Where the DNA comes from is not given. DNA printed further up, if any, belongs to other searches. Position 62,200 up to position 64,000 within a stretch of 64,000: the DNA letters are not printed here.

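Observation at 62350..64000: PEP mutase-nucleotidyltransferase fusion at the end of the nonulosonic-acid cluster: a probable phosphonate-decorated glycan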

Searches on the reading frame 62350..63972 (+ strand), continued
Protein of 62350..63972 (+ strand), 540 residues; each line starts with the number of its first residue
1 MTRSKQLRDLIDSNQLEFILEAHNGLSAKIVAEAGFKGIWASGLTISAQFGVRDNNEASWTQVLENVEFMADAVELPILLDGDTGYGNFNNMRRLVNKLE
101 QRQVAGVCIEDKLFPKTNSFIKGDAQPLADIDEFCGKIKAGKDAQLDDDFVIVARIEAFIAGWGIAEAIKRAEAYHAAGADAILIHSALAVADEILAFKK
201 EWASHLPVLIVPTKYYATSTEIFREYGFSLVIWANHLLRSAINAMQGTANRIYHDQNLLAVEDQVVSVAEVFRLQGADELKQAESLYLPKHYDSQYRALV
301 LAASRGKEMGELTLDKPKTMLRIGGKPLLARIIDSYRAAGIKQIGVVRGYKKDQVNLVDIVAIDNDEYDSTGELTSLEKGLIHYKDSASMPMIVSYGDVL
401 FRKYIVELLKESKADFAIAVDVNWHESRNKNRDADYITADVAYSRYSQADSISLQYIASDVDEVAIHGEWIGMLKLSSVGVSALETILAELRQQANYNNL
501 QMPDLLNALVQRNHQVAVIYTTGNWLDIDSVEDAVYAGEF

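Call 38: find_encoding_contigs(protein=P0004, flank=10000, max_places=1)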
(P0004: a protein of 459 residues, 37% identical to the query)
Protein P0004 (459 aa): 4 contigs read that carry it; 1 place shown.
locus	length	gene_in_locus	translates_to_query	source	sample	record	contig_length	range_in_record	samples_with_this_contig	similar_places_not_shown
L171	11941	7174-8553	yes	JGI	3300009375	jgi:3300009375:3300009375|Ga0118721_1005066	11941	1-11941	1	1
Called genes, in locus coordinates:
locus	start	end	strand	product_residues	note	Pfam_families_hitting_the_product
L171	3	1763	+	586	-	?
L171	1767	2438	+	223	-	PF02585:PIG-L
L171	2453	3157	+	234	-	PF00551:Formyl_trans_N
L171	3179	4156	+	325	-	PF01408:GFO_IDH_MocA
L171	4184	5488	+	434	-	PF01041:DegT_DnrJ_EryC1, PF00266:Aminotran_5 (faint), PF01212:Beta_elim_lyase (weak)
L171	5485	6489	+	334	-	-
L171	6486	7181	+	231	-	PF02348:CTP_transf_3, PF12804:NTP_transf_3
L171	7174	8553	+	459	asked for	-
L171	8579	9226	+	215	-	PF17836:PglD_N (faint), PF25084:LbH_EIF2B (weak), PF25087:GMPPB_C (faint), PF00132:Hexapep, PF14602:Hexapep_2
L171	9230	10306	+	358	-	PF00571:CBS (weak), PF00483:NTP_transferase, PF12804:NTP_transf_3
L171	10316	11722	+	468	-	-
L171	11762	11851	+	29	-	-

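Call 39: find_encoding_contigs(protein=P0012, flank=10000, max_places=1)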
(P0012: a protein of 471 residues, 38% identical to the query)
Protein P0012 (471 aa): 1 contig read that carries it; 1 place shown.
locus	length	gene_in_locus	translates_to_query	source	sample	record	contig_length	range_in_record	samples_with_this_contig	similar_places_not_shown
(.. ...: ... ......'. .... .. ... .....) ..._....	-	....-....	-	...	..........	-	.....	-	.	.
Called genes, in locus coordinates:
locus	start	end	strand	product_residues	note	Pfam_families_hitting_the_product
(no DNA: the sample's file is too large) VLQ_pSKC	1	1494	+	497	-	?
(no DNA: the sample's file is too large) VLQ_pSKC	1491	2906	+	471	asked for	-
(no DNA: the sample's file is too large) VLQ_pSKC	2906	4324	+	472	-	-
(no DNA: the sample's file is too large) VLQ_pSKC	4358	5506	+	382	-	PF02350:Epimerase_2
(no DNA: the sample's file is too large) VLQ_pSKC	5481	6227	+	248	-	PF02348:CTP_transf_3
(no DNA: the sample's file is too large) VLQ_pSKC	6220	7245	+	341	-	PF01522:Polysacc_deac_1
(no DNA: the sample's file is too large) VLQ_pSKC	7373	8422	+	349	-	PF03102:NeuB, PF08666:SAF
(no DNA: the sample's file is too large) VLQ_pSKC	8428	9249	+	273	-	PF05050:Methyltransf_21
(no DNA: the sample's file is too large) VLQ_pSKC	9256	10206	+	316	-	PF01135:PCMT (weak), PF02475:TRM5-TYW2_MTfase (weak), PF05050:Methyltransf_21, PF13847:Methyltransf_31 (weak)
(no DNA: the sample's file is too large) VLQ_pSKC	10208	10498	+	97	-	?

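Call 40: search_protein_families(library=ncbifam, proteins=[L162:15571-16797:+, L162:16807-18114:+, L162:18157-19242:+, L162:14471-15508:+, L162:12886-13671:+, L166:3965-4411:+, L166:4408-5406:+, L166:5396-6595:+, L166:17090-18166:+, L166:18256-19317:+], max_evalue=0.001)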
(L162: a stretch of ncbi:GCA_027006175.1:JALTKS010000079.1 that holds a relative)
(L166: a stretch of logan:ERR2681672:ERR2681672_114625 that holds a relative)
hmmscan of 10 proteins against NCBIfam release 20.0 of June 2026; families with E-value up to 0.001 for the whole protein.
L162:15571-16797:+ (408 aa): 4 families
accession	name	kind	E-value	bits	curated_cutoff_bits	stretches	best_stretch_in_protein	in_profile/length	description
TIGR02320.1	PEP_mutase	equivalog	1.7e-24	86.3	319.55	1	22-205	38-225/284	phosphoenolpyruvate mutase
TIGR02321.1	Pphn_pyruv_hyd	equivalog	3.9e-08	32.8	374.4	1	21-213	35-227/290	phosphonopyruvate hydrolase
TIGR02317.1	prpB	equivalog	1.7e-06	27.5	354.4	1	27-166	39-178/285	methylisocitrate lyase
NF008455.0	PRK11320.1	equivalog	0.00036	19.8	353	1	37-166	56-185/295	methylisocitrate lyase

L162:16807-18114:+ (435 aa): 10 families
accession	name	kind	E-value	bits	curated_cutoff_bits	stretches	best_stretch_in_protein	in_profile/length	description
TIGR03301.1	PhnW-AepZ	equivalog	1.5e-14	54.1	360.8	1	135-374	1-265/355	2-aminoethylphosphonate aminotransferase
TIGR01518.1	g3p_cytidyltrns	equivalog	3.1e-14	53.1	165.4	1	9-121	4-123/125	glycerol-3-phosphate cytidylyltransferase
TIGR00125.1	cyt_tran_rel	domain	4.5e-11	42.8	27.7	1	5-70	1-65/65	adenylyltransferase/cytidyltransferase family protein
NF010006.0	PRK13479.1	equivalog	7.7e-10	38.4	296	1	131-324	3-217/369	2-aminoethylphosphonate--pyruvate transaminase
NF001985.0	PRK00777.1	subfamily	4.4e-09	36.6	104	1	5-64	6-65/157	pantetheine-phosphate adenylyltransferase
TIGR02199.1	rfaE_dom_II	equivalog_domain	6.3e-09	35.8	181.5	1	12-98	20-108/144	D-glycero-beta-D-manno-heptose 1-phosphate adenylyltransferase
TIGR02326.1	transamin_PhnW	equivalog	1.4e-08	34.3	400.8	1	132-315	2-205/363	2-aminoethylphosphonate--pyruvate transaminase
NF002250.0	PRK01170.1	subfamily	1.2e-06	28.3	489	1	6-63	3-59/322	bifunctional pantetheine-phosphate adenylyltransferase/NTP phosphatase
NF008454.0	PRK11316.1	equivalog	4.2e-06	25.6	521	1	7-97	344-436/475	bifunctional D-glycero-beta-D-manno-heptose-7-phosphate kinase/D-glycero-beta-D-manno-heptose 1-phosphate adenylyltransferase HldE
NF041124.1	CoaD_Thcocales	equivalog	0.0005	20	290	1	4-61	5-63/156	phosphopantetheine adenylyltransferase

L162:18157-19242:+ (361 aa): 8 families
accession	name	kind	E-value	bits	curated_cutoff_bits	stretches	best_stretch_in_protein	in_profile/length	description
TIGR03297.1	Ppyr-DeCO2ase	equivalog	2.6e-54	184.6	312.5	1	19-343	5-339/360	phosphonopyruvate decarboxylase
TIGR03846.1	sulfopy_beta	equivalog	2.5e-24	86.2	221.5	1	194-339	13-157/182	sulfopyruvate decarboxylase subunit beta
TIGR03845.1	sulfopyru_alph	equivalog_domain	5e-21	75.3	147.95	1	6-155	3-155/160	sulfopyruvate decarboxylase subunit alpha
NF004813.0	PRK06163.1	equivalog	3.5e-18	66.1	240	1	196-339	30-173/202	hypothetical protein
NF005470.0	PRK07064.1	equivalog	5.6e-06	25.7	495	1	216-337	399-528/552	thiamine pyrophosphate-binding protein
NF006052.0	PRK08199.1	subfamily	7.8e-06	24.5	539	0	220-301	412-488/559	thiamine pyrophosphate protein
NF006122.0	PRK08266.1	subfamily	0.00015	20.4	571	0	226-344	407-530/543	hypothetical protein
NF006203.0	PRK08327.1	equivalog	0.00019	20.1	456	0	5-85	13-99/571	thiamine pyrophosphate-requiring protein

L162:14471-15508:+ (345 aa): 11 families
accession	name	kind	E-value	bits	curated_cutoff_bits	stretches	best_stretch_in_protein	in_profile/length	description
TIGR02764.1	spore_ybaN_pdaB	equivalog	1.1e-12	48.2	237.4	1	206-265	51-110/191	polysaccharide deacetylase family sporulation protein PdaB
TIGR02884.1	spore_pdaA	equivalog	1.5e-09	37.9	298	1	179-266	55-143/224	delta-lactam-biosynthetic de-N-acetylase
NF045820.1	PgAcgDacpgdA_Strep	equivalog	8.9e-09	34.6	800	1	202-265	310-372/463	peptidoglycan-N-acetylglucosamine deacetylase PgdA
TIGR02873.1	spore_ylxY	hypoth_equivalog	1.4e-08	34.4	391.5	1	201-265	125-189/268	probable sporulation protein, polysaccharide deacetylase family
TIGR03938.2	deacetyl_PgaB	equivalog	2e-08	33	321.9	1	41-97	42-98/621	poly-beta-1,6-N-acetyl-D-glucosamine N-deacetylase PgaB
TIGR03933.1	PIA_icaB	equivalog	4.7e-08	32.9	248.35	0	44-95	54-104/245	intercellular adhesin biosynthesis polysaccharide N-deacetylase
TIGR04243.1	nodulat_NodB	equivalog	6.1e-08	32.4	240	0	206-264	47-106/197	chitooligosaccharide deacetylase NodB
TIGR03006.1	pepcterm_polyde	equivalog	2e-07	30.4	276.2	1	205-282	66-142/272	XrtA system polysaccharide deacetylase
NF045821.1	PgAcgDacpgdA1_Bac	equivalog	6.1e-07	28.6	400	1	210-262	137-189/282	peptidoglycan-N-acetylglucosamine deacetylase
NF045822.1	PgAcgDacpgdA2_Bac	equivalog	1.1e-06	28.2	400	0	205-281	114-189/274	peptidoglycan-N-acetylglucosamine deacetylase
NF050820.1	PolSacchBiosHfsH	equivalog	2e-05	24.4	400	1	206-281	87-157/249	oligosaccharide deacetylase HfsH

L162:12886-13671:+ (261 aa): 0 families

L166:3965-4411:+ (148 aa): 6 families
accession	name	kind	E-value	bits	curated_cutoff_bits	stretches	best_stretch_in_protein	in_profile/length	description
TIGR01518.1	g3p_cytidyltrns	equivalog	2.6e-17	63.1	165.4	1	23-132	6-122/125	glycerol-3-phosphate cytidylyltransferase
TIGR02199.1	rfaE_dom_II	equivalog_domain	1.9e-10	40.7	181.5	1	19-110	15-108/144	D-glycero-beta-D-manno-heptose 1-phosphate adenylyltransferase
TIGR00125.1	cyt_tran_rel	domain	9.3e-10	38.6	27.7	1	17-82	1-65/65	adenylyltransferase/cytidyltransferase family protein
NF008454.0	PRK11316.1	equivalog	1.2e-07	30.7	521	1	19-109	344-436/475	bifunctional D-glycero-beta-D-manno-heptose-7-phosphate kinase/D-glycero-beta-D-manno-heptose 1-phosphate adenylyltransferase HldE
NF001985.0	PRK00777.1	subfamily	8.9e-07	29.1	104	1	19-74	8-63/157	pantetheine-phosphate adenylyltransferase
NF002250.0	PRK01170.1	subfamily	3.3e-05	23.5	489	1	23-72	8-56/322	bifunctional pantetheine-phosphate adenylyltransferase/NTP phosphatase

L166:4408-5406:+ (332 aa): 3 families
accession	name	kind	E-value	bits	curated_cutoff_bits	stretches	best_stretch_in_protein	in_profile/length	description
TIGR03301.1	PhnW-AepZ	equivalog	6.6e-17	61.9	360.8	1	26-249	2-253/355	2-aminoethylphosphonate aminotransferase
NF010006.0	PRK13479.1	equivalog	1.7e-12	47.2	296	1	22-248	4-258/369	2-aminoethylphosphonate--pyruvate transaminase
TIGR02326.1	transamin_PhnW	equivalog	4.6e-10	39.2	400.8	1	23-248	3-257/363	2-aminoethylphosphonate--pyruvate transaminase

L166:5396-6595:+ (399 aa): 32 families (the best 25 are shown)
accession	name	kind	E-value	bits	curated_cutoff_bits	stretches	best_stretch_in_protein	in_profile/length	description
TIGR03297.1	Ppyr-DeCO2ase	equivalog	1.6e-139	465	312.5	1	29-392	1-360/360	phosphonopyruvate decarboxylase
TIGR03846.1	sulfopy_beta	equivalog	2.9e-31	108.8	221.5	1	206-370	1-160/182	sulfopyruvate decarboxylase subunit beta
TIGR03845.1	sulfopyru_alph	equivalog_domain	1.1e-21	77.3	147.95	1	20-184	3-156/160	sulfopyruvate decarboxylase subunit alpha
NF004813.0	PRK06163.1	equivalog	4.7e-21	75.4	240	1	245-352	49-159/202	hypothetical protein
NF006016.1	PRK08155.1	equivalog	7.1e-11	41.2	870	1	210-305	366-461/554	acetolactate synthase large subunit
NF004710.0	PRK06048.1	equivalog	4e-10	38.8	976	1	210-345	371-509/561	acetolactate synthase large subunit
NF009122.0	PRK12474.1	subfamily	1.5e-09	37.2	835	1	156-306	303-443/518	hypothetical protein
NF006203.0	PRK08327.1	equivalog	2e-08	33.2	456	1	192-312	374-494/571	thiamine pyrophosphate-requiring protein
TIGR00118.1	acolac_lg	equivalog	2.2e-08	33.1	538.35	1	226-308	381-466/557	biosynthetic-type acetolactate synthase large subunit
NF005760.0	PRK07586.1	equivalog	2.4e-08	33.4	363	1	200-307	332-440/514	acetolactate synthase large subunit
NF006052.0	PRK08199.1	subfamily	2.4e-08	32.8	539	1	144-309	311-472/559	thiamine pyrophosphate protein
NF006524.0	PRK08978.1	equivalog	2.9e-08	32.4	738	1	215-302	363-450/548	acetolactate synthase 2 catalytic subunit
NF005936.0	PRK07979.1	equivalog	3.9e-08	32.1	1080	1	252-305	420-472/574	acetolactate synthase 3 large subunit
NF005228.0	PRK06725.1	equivalog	6.1e-08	31.3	991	0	25-180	26-167/571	acetolactate synthase large subunit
NF005364.0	PRK06882.1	equivalog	4e-07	28.8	1083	0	252-298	420-465/574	acetolactate synthase 3 large subunit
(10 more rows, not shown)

L166:17090-18166:+ (358 aa): 0 families

L166:18256-19317:+ (353 aa): 0 families

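Call 45: find_encoding_contigs(protein=P0001, flank=10000, max_places=3)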
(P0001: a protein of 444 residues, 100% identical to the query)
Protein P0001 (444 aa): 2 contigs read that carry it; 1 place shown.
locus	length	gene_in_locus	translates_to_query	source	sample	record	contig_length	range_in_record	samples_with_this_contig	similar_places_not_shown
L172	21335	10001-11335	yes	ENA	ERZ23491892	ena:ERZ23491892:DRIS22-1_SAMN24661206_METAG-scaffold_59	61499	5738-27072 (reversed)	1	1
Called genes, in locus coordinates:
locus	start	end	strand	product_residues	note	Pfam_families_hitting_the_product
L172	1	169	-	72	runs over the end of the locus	-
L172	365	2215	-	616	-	PF00664:ABC_membrane (weak), PF00005:ABC_tran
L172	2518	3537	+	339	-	PF03102:NeuB, PF08666:SAF (weak)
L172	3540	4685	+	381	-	PF02350:Epimerase_2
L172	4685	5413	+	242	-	PF02348:CTP_transf_3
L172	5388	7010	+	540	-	PF13714:PEP_mutase, PF12804:NTP_transf_3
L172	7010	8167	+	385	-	PF02776:TPP_enzyme_N, PF02775:TPP_enzyme_C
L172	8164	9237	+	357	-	PF00266:Aminotran_5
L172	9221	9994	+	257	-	PF00483:NTP_transferase, PF12804:NTP_transf_3, PF20202:DUF6564 (weak)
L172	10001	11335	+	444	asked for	-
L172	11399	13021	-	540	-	-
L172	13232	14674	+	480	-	-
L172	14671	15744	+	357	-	-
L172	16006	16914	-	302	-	-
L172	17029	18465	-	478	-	PF00224:PK, PF02887:PK_C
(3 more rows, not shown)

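Call 47: find_homologous_proteins(query=L001:19284-20357:+, max_evalue=0.001)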
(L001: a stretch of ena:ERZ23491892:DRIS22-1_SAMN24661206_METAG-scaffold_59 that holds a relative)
Query L001:19284-20357:+ (357 aa): 259 proteins with E <= 0.001 among 1694 candidates; the best 120 are listed.
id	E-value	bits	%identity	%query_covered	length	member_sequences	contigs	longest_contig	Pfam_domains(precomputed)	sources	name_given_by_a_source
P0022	1.7e-246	835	100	100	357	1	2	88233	-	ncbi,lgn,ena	-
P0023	1.7e-106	375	49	100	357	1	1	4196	-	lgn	-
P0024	3.7e-104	367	49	100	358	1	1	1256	-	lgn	-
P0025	5.6e-104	366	49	99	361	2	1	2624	-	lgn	-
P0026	6.2e-101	356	49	96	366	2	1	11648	-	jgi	-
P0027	3.8e-100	354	47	99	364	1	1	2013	-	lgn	-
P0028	2.4e-98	348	45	100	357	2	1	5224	-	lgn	-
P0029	2.2e-97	345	47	99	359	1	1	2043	-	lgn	-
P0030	2.7e-97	344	47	100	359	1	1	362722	-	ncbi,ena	-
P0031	3.3e-97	344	46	99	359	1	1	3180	PF13524.13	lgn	-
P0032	6.6e-97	343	46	96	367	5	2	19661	-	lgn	-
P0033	7.1e-97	343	48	100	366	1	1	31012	-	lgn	-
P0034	4.4e-96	340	46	100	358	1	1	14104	-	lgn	-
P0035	8.2e-96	339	45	99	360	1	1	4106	PF13524.13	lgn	-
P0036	1.2e-95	339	45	100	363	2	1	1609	-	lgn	-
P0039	5.3e-94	333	45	100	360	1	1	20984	PF13524.13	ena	-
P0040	3.3e-93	331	44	99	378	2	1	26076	PF13524.13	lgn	-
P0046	2.3e-91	325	43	99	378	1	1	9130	PF13524.13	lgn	-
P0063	4.1e-85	304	42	100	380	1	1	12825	PF13524.13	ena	-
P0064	6.7e-85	303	40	100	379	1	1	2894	PF13524.13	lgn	-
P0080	9.8e-77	277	40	99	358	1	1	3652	PF13524.13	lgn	-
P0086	3.1e-72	262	39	100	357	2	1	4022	PF13524.13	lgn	-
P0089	7.6e-72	261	37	99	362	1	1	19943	PF13524.13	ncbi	-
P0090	1.4e-71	260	39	98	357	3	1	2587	PF13524.13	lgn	-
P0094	2.1e-70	256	39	99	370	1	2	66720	PF13524.13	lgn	-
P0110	2.6e-67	246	38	99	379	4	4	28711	PF13524.13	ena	-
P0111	2.9e-67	245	40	100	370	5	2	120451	PF13524.13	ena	-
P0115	7.2e-67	244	36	99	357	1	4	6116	PF13524.13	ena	-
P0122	5.4e-65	238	37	100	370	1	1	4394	PF13524.13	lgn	-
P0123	6.1e-65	238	36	99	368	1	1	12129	PF13524.13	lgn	-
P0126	1.9e-64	236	39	100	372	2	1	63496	PF13524.13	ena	-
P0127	1.9e-64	236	35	100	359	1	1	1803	PF13524.13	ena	-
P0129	6.9e-64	234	35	100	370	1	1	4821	PF13524.13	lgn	-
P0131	2.4e-63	233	37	100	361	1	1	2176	PF13524.13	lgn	-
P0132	2.8e-63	232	37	100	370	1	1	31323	PF13524.13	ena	-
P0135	1.1e-62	230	37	100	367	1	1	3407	PF13524.13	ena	-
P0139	1.9e-62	230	36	100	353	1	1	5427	PF13524.13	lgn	-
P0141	3.3e-62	229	36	100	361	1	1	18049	PF13524.13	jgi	jgi:hypothetical protein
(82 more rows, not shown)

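Call 48: find_homologous_proteins(query=L001:16012-17634:-, max_evalue=0.001)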
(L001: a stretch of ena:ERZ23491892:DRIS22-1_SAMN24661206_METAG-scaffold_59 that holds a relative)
Query L001:16012-17634:- (540 aa): 7 proteins with E <= 0.001 among 5620 candidates.
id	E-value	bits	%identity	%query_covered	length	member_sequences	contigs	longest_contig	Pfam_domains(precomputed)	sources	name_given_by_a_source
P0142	0.0e+0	1263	100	100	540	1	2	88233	-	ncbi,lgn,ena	-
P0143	1.0e-91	326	32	94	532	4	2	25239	-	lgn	-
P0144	4.1e-76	275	32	97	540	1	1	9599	-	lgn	-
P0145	1.1e-66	244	28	97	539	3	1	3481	-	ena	-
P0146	1.4e-65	240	29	97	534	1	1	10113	-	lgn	-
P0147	3.3e-62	229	29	97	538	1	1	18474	-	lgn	-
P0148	1.1e-4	39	28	25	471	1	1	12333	PF27859.1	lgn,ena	-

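Call 57: search_solved_structures(query=A2, max_evalue=1)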
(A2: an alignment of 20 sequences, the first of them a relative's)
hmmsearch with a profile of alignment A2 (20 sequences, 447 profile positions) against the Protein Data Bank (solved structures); distinct sequences matched with E-value up to 1: 0.

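Call 58: search_solved_structures(query=A1, max_evalue=1)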
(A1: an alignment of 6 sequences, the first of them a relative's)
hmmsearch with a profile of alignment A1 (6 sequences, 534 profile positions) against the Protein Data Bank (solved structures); distinct sequences matched with E-value up to 1: 2.
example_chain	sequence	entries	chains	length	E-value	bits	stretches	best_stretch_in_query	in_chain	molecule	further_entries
5k3g_A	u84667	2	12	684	0.15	13.6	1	284-393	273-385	Acyl-coenzyme A oxidase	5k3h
5k3i_A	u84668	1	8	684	0.15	13.6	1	284-393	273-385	Acyl-coenzyme A oxidase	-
